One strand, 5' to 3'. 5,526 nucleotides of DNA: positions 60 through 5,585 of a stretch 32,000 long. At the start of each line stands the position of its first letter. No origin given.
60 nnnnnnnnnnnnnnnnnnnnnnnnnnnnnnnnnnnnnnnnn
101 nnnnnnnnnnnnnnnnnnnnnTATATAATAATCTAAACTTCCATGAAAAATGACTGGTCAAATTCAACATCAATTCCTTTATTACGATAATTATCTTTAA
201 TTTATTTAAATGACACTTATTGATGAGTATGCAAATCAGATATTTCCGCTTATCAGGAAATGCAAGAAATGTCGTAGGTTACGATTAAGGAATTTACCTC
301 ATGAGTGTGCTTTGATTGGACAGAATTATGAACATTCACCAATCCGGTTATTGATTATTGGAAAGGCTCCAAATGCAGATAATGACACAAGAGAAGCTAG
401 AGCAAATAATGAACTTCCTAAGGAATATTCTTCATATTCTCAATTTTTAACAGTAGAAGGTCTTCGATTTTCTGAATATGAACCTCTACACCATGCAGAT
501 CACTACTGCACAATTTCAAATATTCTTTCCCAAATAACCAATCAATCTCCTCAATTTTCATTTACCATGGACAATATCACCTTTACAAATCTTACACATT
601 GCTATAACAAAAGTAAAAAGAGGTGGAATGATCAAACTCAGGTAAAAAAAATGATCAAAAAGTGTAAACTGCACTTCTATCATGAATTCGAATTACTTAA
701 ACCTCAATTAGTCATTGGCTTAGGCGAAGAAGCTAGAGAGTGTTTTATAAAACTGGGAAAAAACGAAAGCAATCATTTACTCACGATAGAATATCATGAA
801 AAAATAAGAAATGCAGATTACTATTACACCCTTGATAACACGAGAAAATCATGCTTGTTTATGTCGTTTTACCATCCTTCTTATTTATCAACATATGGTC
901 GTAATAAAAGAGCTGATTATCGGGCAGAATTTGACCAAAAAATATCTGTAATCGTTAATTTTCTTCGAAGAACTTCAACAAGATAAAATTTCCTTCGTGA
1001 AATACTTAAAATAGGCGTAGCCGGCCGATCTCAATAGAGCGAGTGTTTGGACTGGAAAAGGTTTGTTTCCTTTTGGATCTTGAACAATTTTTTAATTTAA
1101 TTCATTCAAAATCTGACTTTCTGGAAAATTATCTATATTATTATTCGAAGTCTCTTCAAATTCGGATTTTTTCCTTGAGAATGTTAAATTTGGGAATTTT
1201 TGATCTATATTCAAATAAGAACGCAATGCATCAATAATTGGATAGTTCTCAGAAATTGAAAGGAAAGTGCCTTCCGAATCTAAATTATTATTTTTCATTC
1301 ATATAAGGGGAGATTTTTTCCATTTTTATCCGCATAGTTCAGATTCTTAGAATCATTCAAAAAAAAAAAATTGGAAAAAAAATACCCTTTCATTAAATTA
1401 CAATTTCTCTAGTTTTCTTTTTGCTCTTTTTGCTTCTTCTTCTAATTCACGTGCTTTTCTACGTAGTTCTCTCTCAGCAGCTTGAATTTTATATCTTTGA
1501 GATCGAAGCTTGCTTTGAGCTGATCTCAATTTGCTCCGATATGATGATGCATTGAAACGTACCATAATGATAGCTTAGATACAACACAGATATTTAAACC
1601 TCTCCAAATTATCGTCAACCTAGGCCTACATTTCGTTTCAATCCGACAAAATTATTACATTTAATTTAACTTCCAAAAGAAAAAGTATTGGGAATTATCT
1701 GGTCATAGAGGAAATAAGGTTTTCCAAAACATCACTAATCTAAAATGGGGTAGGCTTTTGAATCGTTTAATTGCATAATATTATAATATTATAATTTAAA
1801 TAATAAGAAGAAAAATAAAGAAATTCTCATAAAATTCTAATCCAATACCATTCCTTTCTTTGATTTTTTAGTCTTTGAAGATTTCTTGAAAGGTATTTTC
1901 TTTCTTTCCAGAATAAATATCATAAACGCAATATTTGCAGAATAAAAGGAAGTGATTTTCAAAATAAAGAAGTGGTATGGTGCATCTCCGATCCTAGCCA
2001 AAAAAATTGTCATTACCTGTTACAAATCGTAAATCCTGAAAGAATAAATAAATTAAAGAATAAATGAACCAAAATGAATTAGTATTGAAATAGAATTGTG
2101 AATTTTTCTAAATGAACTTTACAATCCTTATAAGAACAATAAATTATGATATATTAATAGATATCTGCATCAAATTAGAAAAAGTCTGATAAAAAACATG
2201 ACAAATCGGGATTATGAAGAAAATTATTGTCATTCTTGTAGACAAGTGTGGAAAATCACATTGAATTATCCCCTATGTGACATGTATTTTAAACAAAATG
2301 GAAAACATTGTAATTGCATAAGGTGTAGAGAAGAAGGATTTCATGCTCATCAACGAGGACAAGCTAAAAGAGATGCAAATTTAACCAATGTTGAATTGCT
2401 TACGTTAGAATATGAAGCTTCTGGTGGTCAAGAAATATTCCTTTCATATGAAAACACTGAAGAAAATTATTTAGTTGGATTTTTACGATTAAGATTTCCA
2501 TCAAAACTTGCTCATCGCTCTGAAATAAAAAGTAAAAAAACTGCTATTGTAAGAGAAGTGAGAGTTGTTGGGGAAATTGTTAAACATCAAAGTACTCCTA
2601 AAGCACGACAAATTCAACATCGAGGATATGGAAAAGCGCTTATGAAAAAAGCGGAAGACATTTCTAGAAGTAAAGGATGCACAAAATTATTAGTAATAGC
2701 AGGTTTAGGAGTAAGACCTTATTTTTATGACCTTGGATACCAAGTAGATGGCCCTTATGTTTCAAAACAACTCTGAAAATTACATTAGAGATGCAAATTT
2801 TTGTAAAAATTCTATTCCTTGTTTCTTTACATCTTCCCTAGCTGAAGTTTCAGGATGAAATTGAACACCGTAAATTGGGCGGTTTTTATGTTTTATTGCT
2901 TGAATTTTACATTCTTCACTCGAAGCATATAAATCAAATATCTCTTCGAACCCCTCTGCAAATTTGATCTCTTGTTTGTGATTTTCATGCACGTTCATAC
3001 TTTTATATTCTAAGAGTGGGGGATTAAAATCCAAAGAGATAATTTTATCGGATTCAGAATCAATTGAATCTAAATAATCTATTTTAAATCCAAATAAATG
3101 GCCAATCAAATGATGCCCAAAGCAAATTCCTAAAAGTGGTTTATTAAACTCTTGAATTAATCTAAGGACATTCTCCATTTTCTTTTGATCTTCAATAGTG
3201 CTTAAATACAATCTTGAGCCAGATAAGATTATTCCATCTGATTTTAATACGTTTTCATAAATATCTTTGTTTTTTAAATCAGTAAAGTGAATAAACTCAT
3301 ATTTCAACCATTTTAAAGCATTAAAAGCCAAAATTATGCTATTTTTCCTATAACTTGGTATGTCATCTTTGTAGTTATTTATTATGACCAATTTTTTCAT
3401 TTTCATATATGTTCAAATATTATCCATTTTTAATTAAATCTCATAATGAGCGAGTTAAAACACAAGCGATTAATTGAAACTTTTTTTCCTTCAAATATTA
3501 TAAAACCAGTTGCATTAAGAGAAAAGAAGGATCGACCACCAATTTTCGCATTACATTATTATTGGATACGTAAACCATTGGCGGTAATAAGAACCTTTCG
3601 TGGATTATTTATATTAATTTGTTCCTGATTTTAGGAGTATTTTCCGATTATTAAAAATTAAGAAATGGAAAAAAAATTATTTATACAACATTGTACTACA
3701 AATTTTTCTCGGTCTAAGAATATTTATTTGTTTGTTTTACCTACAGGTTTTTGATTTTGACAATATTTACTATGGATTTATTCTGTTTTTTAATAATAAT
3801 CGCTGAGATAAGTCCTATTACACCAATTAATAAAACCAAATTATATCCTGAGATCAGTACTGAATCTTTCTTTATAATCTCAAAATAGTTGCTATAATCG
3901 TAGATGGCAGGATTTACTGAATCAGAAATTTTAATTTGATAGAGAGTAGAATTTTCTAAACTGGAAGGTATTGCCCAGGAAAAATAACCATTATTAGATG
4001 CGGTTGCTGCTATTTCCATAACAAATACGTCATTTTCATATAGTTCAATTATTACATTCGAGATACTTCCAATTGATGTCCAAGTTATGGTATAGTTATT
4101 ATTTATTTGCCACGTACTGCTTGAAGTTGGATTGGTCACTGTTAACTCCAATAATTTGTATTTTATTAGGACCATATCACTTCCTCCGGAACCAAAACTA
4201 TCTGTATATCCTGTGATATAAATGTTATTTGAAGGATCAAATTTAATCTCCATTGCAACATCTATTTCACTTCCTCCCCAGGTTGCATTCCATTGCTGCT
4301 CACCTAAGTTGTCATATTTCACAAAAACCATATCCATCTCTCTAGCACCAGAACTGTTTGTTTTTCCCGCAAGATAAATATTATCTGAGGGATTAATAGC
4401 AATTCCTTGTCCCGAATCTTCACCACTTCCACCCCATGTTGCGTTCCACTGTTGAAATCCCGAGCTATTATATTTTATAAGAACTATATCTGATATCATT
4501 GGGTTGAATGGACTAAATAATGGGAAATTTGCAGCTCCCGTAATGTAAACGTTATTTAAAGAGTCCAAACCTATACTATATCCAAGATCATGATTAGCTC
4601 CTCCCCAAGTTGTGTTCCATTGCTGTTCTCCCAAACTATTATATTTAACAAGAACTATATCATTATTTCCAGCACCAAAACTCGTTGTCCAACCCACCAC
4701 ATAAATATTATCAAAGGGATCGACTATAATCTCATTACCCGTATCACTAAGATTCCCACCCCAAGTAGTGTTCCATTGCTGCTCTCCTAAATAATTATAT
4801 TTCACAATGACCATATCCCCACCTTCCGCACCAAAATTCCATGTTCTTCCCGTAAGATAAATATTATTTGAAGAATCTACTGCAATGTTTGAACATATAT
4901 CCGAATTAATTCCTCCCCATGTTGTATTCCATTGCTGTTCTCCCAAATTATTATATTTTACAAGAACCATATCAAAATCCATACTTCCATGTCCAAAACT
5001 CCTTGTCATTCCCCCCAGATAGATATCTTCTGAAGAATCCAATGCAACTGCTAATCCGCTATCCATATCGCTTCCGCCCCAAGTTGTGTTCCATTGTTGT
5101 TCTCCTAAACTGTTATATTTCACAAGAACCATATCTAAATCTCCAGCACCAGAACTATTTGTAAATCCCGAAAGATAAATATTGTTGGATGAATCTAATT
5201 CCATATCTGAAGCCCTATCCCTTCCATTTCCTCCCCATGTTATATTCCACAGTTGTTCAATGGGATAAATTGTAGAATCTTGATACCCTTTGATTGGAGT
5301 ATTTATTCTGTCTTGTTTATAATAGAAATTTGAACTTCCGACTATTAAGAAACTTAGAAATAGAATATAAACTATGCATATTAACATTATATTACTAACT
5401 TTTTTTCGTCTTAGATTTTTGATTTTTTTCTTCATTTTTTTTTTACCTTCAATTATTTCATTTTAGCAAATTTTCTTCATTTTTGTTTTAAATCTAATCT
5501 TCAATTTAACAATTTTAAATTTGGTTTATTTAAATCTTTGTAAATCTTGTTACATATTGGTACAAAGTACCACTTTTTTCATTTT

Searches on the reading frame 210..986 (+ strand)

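Call 21: search_protein_families(library=pfam, proteins=[window:210-986:+], max_evalue=0.001)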
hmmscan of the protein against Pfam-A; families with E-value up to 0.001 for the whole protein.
window:210-986:+ (258 aa): 1 family
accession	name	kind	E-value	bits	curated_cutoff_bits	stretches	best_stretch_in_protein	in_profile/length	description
PF03167.25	UDG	-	9.2e-11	42.4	24.3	1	45-243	8-138/141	Uracil DNA glycosylase superfamily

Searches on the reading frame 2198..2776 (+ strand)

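Call 21: search_protein_families(library=pfam, proteins=[window:2198-2776:+], max_evalue=0.001)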
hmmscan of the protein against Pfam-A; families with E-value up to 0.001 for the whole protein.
window:2198-2776:+ (192 aa): 1 family
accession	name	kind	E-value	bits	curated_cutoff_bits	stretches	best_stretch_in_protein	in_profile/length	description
PF00583.31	Acetyltransf_1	-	2e-06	28.5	20.7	1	79-165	34-97/116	Acetyltransferase (GNAT) family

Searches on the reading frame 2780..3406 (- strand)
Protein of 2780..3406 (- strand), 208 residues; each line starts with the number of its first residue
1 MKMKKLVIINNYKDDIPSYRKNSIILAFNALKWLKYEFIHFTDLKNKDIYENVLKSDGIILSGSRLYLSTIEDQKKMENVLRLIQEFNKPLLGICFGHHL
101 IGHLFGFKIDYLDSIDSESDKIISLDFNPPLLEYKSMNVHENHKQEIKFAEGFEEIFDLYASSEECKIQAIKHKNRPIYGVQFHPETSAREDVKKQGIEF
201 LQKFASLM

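Call 21: search_protein_families(library=pfam, proteins=[window:2780-3406:-], max_evalue=0.001)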
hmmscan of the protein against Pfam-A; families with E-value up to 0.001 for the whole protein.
window:2780-3406:- (208 aa): 3 families
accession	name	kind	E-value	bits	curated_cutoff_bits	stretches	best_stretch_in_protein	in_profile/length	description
PF00117.34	GATase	-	2.3e-20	73.5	22.8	1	36-192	24-178/190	Glutamine amidotransferase class-I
PF07722.19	Peptidase_C26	-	1.9e-06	28.3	20.5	1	84-186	101-219/219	Peptidase C26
PF07685.20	GATase_3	-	0.00014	22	27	1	27-112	15-98/196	CobB/CobQ-like glutamine amidotransferase domain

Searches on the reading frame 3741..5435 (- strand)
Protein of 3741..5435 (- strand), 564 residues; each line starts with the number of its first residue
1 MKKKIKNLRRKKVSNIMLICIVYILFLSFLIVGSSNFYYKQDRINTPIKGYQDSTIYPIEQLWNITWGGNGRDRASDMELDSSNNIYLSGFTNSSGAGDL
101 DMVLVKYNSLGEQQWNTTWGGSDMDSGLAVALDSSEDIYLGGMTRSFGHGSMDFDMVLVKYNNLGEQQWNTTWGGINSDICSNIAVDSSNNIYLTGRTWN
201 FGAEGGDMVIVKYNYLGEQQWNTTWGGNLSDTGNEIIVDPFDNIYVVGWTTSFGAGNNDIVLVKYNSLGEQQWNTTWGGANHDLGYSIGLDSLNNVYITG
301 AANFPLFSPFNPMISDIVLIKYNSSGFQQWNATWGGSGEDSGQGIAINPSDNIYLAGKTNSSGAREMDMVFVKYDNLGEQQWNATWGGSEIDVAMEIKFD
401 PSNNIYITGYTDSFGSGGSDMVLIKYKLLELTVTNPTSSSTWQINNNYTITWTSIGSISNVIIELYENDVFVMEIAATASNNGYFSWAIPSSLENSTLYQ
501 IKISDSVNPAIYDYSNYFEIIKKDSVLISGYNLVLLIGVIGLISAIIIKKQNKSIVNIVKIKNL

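Call 21: search_protein_families(library=pfam, proteins=[window:3741-5435:-], max_evalue=0.001)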
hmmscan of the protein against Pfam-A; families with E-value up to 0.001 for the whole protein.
window:3741-5435:- (564 aa): 2 families
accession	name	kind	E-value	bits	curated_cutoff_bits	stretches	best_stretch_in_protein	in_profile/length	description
PF06739.17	SBBP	-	2.2e-27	95.1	20.5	2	175-200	8-34/38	Beta-propeller repeat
PF10342.15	Kre9_KNH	-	1.5e-10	42.1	24.6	1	435-520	1-94/94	Kre9/KNH-like N-terminal Ig-like domain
